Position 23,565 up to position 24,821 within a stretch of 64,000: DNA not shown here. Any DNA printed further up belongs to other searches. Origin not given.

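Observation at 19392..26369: T2SS-like cluster without platform protein or pseudopilins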

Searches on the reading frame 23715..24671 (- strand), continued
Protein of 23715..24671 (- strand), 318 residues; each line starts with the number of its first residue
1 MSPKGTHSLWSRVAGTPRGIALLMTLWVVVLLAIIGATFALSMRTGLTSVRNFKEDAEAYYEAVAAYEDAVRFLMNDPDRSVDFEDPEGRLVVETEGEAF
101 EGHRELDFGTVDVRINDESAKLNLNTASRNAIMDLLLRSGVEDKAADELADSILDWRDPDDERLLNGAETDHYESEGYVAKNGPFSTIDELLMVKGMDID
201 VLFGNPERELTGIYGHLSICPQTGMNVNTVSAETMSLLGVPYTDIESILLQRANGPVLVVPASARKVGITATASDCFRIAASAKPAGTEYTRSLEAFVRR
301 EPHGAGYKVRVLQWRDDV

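Call 13: find_encoding_contigs(protein=P0087, flank=10000, max_places=2)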
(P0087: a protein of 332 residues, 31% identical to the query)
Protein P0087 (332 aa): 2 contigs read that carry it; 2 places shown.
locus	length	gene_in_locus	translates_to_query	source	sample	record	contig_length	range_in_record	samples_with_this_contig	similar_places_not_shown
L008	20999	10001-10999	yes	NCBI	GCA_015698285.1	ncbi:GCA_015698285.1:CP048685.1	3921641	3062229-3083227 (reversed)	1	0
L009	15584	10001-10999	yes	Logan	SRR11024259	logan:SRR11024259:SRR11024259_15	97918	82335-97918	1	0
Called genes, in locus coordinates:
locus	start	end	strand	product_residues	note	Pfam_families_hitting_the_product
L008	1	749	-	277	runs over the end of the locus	-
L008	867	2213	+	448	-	PF04055:Radical_SAM, PF13186:SPASM, PF08369:PCP_red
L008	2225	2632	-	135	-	PF06271:RDD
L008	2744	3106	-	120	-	-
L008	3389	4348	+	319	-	-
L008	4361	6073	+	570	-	PF05157:MshEN, PF00437:T2SSE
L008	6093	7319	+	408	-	PF28597:T2SSF_N, PF00482:T2SSF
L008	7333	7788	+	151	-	PF07963:N_methyl (faint), PF08334:T2SSG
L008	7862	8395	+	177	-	PF07963:N_methyl (weak), PF12019:GspH (weak)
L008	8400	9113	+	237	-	-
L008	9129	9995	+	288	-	PF07963:N_methyl (weak)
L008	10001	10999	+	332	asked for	PF21687:T2SSK_1st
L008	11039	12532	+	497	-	PF11104:PilM_2 (faint), PF05137:PilN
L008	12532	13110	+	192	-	PF10741:T2SSM_b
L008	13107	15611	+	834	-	PF08239:SH3_3 (weak), PF21305:type_II_gspD_N0, PF03958:Secretin_N, PF00263:Secretin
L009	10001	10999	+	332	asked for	PF21687:T2SSK_1st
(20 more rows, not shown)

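Call 16: find_related_loci(query=A1, collection=genome_contigs, flank=10000)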
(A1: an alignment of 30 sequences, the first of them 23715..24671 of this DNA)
Query A1 (318 aa) in genome_contigs; peptide patterns used: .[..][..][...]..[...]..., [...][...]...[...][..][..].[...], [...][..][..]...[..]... (x = any residue, [..] = any of these).
600 stretches matched a pattern (row limit reached: there are more); 580 encode a relative of the query (tblastn E <= 1e-3); the best 80 are kept; 80 distinct loci.
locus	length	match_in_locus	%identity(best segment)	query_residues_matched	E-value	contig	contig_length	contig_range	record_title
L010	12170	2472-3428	59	1-318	2e-117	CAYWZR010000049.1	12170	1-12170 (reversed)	MAG TPA_asm: uncultured Nitrospirota bacterium isolate SRP128015_co3_158 genome assembly, contig: NODE_5975_length_12170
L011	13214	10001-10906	39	19-318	2e-66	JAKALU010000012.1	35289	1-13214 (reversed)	MAG: Nitrospirae bacterium isolate WY5.bin134 NODE_1714_length_35289_cov_1.427279, whole genome shotgun sequence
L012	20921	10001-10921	39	12-316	4e-64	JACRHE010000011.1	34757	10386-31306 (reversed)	MAG: Nitrospirae bacterium isolate NC_groundwater_1769_Pr3_B-0.1um_50_9 SR-2_scaffold_141_20448, whole genome shotgun se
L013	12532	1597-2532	37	8-316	9e-63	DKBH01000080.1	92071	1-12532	MAG TPA_asm: Nitrospiraceae bacterium UBA6905 UBA6905_contig_2228, whole genome shotgun sequence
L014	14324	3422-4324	37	18-316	2e-60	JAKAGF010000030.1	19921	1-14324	MAG: Nitrospirae bacterium isolate WY2.bin147 NODE_3709_length_19921_cov_2.887087, whole genome shotgun sequence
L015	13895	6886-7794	38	16-318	6e-58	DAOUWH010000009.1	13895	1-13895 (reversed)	MAG TPA_asm: Nitrospirota bacterium isolate CSMAG_870 CSMAG_870_k127_343815_length_13895_cov_8.3284, whole genome shotgu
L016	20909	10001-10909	35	18-318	2e-55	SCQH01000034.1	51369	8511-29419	MAG: Nitrospirae bacterium isolate DP16D_bin.48 DP16D_bin.48-26822, whole genome shotgun sequence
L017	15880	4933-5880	36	18-317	1e-47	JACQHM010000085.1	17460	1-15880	MAG: Candidatus Methylomirabilota bacterium isolate NC_groundwater_1099_Ag_S2p5_61_69 S_2p5_S6_coassembly_k141_1445308,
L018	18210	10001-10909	35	19-317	6e-46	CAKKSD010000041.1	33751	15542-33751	Thermodesulfovibrionia bacterium isolate Hainich-H32-bin005-1 genome assembly, contig: H32-bin005_1_Hain_H32_02um_R1_550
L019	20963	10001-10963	33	11-318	1e-44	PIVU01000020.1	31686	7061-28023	MAG: Nitrospirae bacterium isolate Glo_13 GloG15_CONTIG1493, whole genome shotgun sequence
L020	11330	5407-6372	33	12-318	2e-44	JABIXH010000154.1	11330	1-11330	MAG: Nitrospina sp. isolate SI073_bin113 k141_1798144, whole genome shotgun sequence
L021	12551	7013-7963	33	12-318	3e-44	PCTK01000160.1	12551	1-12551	MAG: Nitrospinae bacterium CG22_combo_CG10-13_8_21_14_all_47_10 CG22_scaffold_3087_c, whole genome shotgun sequence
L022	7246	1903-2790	35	18-316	2e-43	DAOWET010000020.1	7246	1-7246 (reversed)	MAG TPA_asm: Nitrospirota bacterium isolate CSMAG_1946 CSMAG_1946_k141_4644011_length_7246_cov_10.0000, whole genome sho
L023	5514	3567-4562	31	9-318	9e-43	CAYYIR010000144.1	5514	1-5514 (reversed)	MAG TPA_asm: uncultured Nitrospina sp. isolate SRP077602_co9_56 genome assembly, contig: NODE_24363_length_5514_cov_8.46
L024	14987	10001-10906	33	19-318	2e-42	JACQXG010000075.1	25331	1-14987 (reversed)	MAG: Nitrospirae bacterium isolate NC_groundwater_1509_Pr4_B-0.1um_43_7 SR1-18-B1_scaffold_401871, whole genome shotgun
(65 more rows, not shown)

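Call 60: find_encoding_contigs(protein=P0045, flank=10000, max_places=1)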
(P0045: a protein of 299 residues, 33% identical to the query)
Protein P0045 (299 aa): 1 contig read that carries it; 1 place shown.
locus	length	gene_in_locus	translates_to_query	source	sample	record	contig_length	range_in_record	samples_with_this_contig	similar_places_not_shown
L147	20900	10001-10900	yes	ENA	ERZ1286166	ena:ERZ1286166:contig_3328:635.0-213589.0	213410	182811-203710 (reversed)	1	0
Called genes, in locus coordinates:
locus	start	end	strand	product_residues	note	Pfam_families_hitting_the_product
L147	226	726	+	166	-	-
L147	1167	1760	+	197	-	-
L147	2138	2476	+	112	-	PF11617:Cu-binding_MopE (weak)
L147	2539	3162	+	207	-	PF25023:TEN_YD-shell, PF05593:RHS_repeat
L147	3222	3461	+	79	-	-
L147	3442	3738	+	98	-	-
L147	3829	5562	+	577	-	PF05593:RHS_repeat, PF25023:TEN_YD-shell (weak), PF05593:RHS_repeat, PF25023:TEN_YD-shell, PF05593:RHS_repeat, PF25023:TEN_YD-shell (weak), PF00041:fn3, PF03527:RHS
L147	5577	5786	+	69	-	-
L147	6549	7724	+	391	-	PF00041:fn3, PF25023:TEN_YD-shell, PF03527:RHS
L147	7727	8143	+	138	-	-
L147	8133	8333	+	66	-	-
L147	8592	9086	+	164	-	-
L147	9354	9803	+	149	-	PF07963:N_methyl (weak)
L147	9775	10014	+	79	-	-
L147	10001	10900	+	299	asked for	PF12836:HHH_3 (faint), PF21687:T2SSK_1st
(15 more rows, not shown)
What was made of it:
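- Tried and rejected: P0045 (213 kb contig): the locus is fragmented into many short ORFs and is uninformative (call 60).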

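Call 65: find_encoding_contigs(protein=P0002, flank=10000, max_places=1)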
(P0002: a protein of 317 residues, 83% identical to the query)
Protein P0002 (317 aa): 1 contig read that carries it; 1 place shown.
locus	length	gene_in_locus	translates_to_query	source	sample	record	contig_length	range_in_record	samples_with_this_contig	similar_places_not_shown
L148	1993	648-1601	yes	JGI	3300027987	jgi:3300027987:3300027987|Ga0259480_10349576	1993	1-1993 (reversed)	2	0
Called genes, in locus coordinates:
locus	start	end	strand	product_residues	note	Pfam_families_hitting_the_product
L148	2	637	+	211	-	?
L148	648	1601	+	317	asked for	PF21687:T2SSK_1st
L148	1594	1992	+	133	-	?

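Call 66: predict_structure(alignment_id=A1)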
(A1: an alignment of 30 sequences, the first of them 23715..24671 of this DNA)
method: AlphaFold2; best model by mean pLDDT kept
length: 318 residues; sequences in the alignment: 30
mean_pLDDT: 85.1   pTM: 0.75
mean pLDDT of the five models: 85.1, 84.9, 84.8, 84.6, 84.5
residues with pLDDT >= 90: 184; 70-90: 88; 50-70: 25; < 50: 21
segments of 3 or more residues with pLDDT < 50: 5-15, 161-166
pLDDT, mean of each block of 10 residues (from residue 1): 44 54 84 79 54 77 95 90 91 91 93 96 92 96 94 80 52 79 86 92 95 94 90 96 96 92 93 94 91 93 90 81
secondary structure, 60 per line:
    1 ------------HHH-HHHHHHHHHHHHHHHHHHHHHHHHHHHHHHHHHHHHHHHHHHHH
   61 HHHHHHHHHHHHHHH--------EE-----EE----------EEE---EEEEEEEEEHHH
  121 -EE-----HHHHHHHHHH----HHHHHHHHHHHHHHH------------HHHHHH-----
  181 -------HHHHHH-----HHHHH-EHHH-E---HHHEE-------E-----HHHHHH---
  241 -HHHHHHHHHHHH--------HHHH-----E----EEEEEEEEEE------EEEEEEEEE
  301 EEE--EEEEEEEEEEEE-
elements in order: H17-75 E103-105 E109-117 H129-138 H143-157 H170-175 H188-193 H199-203 H232-237 H242-253 H262-265 E276-285 E292-303 E306-317
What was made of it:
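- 23715..24671 (-): gspK, minor (tip) pseudopilin (318 aa). It starts 15 nt after the gspE stop. AlphaFold pLDDT is 85 (call 66).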

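Call 70: fold_search(model_id=the predicted structure, library=pdb)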
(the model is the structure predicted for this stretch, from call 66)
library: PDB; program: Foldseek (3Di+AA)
matches with E <= 10: 138; with E <= 0.001: 4
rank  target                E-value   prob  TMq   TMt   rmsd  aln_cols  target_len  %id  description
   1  9a1f_T                3.3e-11  1.00  0.68  0.73   4.5       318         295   23  Integrative structure of the XcpGHIJK pseudo pilus filament model of a type II secretion system (released 2021-06-18)
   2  3ci0_K                5.2e-11  1.00  0.58  0.65   6.3       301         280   19  The Crystal Structure of the GspK-GspI-GspJ complex from enterotoxigenic Escherichia coli Type 2 Secretion System (released 2008-04-29)
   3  5vtm_X                1.5e-09  1.00  0.59  0.71   4.7       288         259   20  The crystal structure of minor pseudopilin ternary complex of XcpVWX from the Type 2 secretion system of Pseudomonas a (released 2018-05-23)
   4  6utu_F                3.8e-08  1.00  0.56  0.72   4.6       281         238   21  Crystal structure of minor pseudopilin ternary complex of XcpVWX from the Type 2 secretion system of Pseudomonas aerug (released 2020-09-02)
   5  6k8n_D                4.6e-01  0.03  0.11  0.07  19.7       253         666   11  Crystal structure of the Sulfolobus solfataricus topoisomerase III (released 2020-06-24)
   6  9dli_A1               1.2e+00  0.09  0.10  0.07   8.1        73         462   18  PKD2 ion channel, R638C variant (released 2025-03-12)
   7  6k8n_A                1.3e+00  0.01  0.11  0.07  19.9       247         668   10  Crystal structure of the Sulfolobus solfataricus topoisomerase III (released 2020-06-24)
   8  1gy7_A                1.5e+00  0.10  0.10  0.21   4.5        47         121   11  N77Y point mutant of S.Cerevisiae NTF2 (released 2002-06-20)
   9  1gy7_C                1.6e+00  0.20  0.11  0.25   3.5        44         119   14  N77Y point mutant of S.Cerevisiae NTF2 (released 2002-06-20)
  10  6k8n_C                1.6e+00  0.01  0.11  0.07  18.4       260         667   10  Crystal structure of the Sulfolobus solfataricus topoisomerase III (released 2020-06-24)
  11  6k8n_B                1.7e+00  0.01  0.10  0.07  19.9       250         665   11  Crystal structure of the Sulfolobus solfataricus topoisomerase III (released 2020-06-24)
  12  9dwq_A                1.8e+00  0.08  0.10  0.07   8.0        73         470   18  PKD2 ion channel, F629S variant (released 2025-03-12)
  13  7c5x_A                2.1e+00  0.08  0.10  0.07   4.2        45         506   16  Crystal structure of the iota-carbonic anhydrase from eukaryotic microalga complexed with bicarbonate (released 2021-04-28)
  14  6a70_A                2.3e+00  0.06  0.11  0.08   6.6        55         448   18  Structure of the human PKD1/PKD2 complex (released 2018-08-15)
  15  6a70_F                2.3e+00  0.05  0.11  0.08   7.5        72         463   17  Structure of the human PKD1/PKD2 complex (released 2018-08-15)
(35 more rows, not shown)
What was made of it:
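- A GspK is present (call 70).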
